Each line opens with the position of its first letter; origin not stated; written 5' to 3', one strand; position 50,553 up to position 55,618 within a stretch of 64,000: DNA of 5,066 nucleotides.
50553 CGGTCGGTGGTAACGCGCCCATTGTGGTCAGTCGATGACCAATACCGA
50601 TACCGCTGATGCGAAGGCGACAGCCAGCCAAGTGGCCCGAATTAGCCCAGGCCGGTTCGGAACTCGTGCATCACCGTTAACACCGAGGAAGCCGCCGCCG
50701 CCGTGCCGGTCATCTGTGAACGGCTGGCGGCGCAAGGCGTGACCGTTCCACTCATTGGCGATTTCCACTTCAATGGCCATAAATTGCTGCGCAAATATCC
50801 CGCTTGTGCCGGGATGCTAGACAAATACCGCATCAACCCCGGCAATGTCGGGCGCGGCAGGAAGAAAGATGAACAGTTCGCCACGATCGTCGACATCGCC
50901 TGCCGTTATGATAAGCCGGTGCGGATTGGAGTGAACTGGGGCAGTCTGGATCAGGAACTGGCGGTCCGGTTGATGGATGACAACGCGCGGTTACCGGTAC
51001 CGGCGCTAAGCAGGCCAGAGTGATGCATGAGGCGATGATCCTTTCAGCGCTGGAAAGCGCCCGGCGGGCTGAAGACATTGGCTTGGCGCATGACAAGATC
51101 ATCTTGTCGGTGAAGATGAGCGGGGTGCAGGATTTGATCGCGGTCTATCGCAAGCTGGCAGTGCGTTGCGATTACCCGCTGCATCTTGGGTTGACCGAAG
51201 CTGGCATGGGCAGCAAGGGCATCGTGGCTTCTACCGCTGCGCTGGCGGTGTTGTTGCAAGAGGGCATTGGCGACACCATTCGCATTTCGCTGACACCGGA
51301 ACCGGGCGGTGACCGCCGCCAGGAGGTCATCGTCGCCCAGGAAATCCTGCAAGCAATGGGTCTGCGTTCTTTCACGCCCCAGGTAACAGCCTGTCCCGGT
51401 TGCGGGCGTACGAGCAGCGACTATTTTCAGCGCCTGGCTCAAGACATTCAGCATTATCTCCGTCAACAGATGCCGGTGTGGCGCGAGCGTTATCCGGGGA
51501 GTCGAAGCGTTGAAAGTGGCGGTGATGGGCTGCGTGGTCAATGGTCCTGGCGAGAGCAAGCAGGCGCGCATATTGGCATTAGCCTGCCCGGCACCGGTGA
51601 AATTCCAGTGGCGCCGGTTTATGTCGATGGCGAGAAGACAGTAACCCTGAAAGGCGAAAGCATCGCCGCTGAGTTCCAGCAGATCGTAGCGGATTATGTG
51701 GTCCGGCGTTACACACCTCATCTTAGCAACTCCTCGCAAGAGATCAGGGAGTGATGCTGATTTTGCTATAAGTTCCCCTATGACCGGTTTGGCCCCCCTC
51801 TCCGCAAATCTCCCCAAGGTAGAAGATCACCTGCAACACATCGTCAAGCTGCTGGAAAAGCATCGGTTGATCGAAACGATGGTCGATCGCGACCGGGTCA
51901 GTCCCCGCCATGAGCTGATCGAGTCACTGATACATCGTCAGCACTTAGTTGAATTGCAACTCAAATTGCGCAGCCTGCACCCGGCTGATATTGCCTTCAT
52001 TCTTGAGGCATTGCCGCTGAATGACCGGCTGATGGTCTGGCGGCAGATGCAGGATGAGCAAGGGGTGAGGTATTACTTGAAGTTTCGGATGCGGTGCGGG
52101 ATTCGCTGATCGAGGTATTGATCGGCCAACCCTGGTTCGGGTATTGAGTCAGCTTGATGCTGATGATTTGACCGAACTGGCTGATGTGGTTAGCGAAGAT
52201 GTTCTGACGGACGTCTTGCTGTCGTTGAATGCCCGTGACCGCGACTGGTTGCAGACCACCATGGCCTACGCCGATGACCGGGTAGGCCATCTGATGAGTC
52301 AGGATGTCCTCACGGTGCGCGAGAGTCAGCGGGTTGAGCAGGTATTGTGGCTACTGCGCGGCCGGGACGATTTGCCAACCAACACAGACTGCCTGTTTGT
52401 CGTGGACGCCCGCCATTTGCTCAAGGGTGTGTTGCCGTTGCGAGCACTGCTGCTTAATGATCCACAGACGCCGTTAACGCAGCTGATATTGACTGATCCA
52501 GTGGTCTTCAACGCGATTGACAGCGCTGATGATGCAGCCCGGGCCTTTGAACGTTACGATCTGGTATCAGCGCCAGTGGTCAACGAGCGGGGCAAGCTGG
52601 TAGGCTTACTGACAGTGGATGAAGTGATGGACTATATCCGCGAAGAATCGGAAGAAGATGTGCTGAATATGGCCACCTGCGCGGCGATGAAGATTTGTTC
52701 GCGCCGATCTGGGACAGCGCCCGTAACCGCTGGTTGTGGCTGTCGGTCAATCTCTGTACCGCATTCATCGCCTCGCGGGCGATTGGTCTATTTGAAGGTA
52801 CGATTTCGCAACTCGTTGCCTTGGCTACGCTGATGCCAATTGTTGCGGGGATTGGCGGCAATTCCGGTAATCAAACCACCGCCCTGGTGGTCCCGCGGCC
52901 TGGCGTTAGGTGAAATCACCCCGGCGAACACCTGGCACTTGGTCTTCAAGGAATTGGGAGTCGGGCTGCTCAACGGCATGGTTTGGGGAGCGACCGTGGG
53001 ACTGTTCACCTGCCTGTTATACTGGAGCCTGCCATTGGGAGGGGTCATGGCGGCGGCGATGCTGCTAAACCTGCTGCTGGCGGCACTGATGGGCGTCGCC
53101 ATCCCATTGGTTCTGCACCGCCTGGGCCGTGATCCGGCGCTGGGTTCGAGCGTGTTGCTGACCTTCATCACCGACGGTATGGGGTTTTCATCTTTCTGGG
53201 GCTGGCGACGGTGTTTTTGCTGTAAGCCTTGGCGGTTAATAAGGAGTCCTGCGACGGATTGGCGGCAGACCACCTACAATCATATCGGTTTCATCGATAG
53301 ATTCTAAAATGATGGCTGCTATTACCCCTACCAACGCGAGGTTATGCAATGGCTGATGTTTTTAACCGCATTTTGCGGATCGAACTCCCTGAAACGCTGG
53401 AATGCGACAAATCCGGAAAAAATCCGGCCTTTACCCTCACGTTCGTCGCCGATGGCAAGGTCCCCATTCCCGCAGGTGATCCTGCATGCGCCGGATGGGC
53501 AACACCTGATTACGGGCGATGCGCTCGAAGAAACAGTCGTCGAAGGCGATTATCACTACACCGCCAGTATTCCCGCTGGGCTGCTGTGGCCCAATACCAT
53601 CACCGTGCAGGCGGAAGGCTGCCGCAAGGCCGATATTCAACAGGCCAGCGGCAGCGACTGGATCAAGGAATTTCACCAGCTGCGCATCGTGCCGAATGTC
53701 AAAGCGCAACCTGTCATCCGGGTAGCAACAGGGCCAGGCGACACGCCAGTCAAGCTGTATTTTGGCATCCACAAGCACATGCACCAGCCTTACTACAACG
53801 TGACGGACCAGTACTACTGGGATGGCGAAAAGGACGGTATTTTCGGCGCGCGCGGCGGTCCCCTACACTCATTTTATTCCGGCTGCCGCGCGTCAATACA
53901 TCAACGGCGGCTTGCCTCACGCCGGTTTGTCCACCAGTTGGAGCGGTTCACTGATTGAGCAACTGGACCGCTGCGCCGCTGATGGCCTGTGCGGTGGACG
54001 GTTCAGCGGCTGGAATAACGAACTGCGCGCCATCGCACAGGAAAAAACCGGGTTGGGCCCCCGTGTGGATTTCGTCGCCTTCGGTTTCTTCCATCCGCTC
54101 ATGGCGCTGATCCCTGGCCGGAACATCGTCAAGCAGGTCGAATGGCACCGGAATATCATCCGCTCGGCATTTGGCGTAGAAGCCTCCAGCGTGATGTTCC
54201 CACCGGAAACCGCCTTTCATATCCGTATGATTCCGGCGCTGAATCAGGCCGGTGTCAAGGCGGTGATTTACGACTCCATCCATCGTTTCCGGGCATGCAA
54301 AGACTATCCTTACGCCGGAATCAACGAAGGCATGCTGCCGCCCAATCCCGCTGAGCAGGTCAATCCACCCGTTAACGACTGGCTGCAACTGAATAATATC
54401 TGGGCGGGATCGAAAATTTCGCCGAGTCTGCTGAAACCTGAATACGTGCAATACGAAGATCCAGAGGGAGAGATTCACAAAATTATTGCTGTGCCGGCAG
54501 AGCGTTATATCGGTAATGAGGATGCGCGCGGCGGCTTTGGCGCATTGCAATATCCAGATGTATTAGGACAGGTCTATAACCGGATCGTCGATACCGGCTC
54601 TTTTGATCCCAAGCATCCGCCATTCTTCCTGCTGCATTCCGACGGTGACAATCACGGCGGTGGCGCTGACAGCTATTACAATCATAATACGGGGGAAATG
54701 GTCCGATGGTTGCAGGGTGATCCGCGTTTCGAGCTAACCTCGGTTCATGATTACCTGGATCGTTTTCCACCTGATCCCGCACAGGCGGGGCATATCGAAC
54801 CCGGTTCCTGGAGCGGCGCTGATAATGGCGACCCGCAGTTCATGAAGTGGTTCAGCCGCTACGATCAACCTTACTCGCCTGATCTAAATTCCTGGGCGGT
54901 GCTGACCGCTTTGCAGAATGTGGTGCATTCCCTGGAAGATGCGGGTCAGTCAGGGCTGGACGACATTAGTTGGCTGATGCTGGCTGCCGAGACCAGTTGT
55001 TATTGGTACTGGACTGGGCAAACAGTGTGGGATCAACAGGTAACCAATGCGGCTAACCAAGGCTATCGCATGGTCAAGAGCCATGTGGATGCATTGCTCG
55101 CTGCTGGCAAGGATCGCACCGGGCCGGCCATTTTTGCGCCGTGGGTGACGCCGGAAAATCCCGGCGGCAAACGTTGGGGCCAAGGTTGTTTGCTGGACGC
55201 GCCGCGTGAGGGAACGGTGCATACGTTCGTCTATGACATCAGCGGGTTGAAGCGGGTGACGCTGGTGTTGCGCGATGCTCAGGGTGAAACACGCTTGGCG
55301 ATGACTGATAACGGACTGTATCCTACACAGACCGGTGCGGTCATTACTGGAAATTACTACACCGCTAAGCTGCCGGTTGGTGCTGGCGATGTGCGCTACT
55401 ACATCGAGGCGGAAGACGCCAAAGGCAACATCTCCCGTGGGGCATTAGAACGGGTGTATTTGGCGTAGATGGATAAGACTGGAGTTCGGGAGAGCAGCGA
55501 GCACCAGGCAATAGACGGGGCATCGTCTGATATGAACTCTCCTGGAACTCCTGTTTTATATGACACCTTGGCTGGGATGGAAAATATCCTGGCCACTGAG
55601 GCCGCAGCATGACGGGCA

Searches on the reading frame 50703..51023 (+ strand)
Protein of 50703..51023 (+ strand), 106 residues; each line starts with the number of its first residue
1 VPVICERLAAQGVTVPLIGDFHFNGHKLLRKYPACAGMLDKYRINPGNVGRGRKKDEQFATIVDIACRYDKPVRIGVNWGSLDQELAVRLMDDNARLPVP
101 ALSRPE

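Call 41: search_protein_families(library=pfam, proteins=[window:50703-51023:+])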
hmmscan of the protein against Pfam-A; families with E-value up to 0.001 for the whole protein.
window:50703-51023:+ (106 aa): 1 family
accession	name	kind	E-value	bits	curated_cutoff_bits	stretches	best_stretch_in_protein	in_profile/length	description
PF04551.19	GcpE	-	1.6e-20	73.9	32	1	11-92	66-139/343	GcpE protein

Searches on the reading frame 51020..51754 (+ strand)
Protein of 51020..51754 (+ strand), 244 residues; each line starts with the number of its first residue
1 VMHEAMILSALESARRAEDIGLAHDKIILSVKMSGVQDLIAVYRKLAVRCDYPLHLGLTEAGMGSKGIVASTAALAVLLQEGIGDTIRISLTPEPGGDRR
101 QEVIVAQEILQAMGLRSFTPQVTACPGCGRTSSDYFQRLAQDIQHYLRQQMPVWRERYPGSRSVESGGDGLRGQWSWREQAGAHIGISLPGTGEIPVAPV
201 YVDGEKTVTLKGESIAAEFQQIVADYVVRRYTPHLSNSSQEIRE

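Call 6: find_encoding_contigs(protein=window:51020-51754:+, flank=10000, max_places=10)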
Protein window:51020-51754:+ (244 aa): no gene with exactly this product is on record in the collection.

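Call 41: search_protein_families(library=pfam, proteins=[window:51020-51754:+])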
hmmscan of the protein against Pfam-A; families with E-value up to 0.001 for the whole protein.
window:51020-51754:+ (244 aa): 1 family
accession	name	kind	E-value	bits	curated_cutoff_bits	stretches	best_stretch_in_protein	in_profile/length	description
PF04551.19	GcpE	-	1.3e-50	172.8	32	1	3-223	143-341/343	GcpE protein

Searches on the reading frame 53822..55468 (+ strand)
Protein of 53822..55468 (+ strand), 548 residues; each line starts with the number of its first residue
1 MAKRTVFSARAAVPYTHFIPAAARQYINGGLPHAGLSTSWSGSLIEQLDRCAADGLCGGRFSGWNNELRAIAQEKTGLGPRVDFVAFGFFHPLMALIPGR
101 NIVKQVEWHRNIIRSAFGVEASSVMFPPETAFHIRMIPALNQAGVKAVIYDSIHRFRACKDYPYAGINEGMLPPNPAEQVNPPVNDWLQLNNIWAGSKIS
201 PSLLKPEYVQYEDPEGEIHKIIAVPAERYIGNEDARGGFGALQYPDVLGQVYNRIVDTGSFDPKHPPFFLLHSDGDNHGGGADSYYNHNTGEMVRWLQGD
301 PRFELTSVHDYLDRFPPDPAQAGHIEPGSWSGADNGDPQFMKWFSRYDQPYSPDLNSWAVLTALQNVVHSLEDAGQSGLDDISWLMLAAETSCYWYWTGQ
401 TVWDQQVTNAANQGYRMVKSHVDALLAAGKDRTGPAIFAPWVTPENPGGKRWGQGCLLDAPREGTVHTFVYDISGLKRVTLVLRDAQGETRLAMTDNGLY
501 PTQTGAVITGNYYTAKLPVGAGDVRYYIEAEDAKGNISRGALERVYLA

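Call 9: find_encoding_contigs(protein=window:53822-55468:+, flank=10000, max_places=10)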
Protein window:53822-55468:+ (548 aa): no gene with exactly this product is on record in the collection.
